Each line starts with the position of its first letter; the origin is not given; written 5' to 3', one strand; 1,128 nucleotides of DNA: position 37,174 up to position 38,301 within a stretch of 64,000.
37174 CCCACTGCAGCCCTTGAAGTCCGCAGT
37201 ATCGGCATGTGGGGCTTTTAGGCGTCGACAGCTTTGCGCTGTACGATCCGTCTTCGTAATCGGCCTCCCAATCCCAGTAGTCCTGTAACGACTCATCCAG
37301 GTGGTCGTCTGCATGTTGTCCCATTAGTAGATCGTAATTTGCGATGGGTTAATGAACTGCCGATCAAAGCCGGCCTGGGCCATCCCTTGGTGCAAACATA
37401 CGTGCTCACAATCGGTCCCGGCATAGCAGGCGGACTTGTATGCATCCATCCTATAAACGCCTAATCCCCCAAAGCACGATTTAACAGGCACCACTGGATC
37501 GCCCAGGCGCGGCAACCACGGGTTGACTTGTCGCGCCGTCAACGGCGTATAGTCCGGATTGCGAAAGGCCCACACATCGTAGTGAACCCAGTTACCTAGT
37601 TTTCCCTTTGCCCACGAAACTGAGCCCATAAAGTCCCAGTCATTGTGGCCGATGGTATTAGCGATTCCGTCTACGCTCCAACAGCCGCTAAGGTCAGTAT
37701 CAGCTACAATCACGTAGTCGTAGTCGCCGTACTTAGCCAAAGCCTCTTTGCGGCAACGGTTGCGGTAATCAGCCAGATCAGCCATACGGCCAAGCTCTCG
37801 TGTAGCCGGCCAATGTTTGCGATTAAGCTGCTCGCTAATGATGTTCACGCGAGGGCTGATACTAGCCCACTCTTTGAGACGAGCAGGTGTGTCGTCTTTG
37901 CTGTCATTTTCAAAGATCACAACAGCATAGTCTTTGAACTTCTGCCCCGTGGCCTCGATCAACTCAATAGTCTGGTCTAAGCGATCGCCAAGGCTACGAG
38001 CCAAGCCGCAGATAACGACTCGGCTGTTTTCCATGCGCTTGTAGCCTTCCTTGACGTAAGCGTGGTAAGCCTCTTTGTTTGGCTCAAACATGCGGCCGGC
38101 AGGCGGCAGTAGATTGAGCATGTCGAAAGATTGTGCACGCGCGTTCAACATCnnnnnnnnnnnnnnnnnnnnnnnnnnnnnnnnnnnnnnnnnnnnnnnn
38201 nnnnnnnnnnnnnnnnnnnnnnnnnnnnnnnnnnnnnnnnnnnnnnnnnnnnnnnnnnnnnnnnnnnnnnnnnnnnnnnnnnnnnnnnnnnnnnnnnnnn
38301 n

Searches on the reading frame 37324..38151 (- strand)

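Call 39: search_protein_families(library=pfam, max_evalue=0.01, proteins=[window:37324-38151:-])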
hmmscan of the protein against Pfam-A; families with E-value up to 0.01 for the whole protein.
window:37324-38151:- (275 aa): 3 families
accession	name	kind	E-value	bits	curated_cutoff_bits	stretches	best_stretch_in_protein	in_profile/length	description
PF11735.13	CAP59_mtransfer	-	1.1e-06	29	28.8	1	57-238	18-212/242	Cryptococcal mannosyltransferase 1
PF13704.12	Glyco_tranf_2_4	-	0.00016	22.6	27.5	1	57-153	6-81/98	Glycosyl transferase family 2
PF00535.33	Glycos_transf_2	-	0.00043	20.7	23.3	1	56-111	11-64/168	Glycosyl transferase family 2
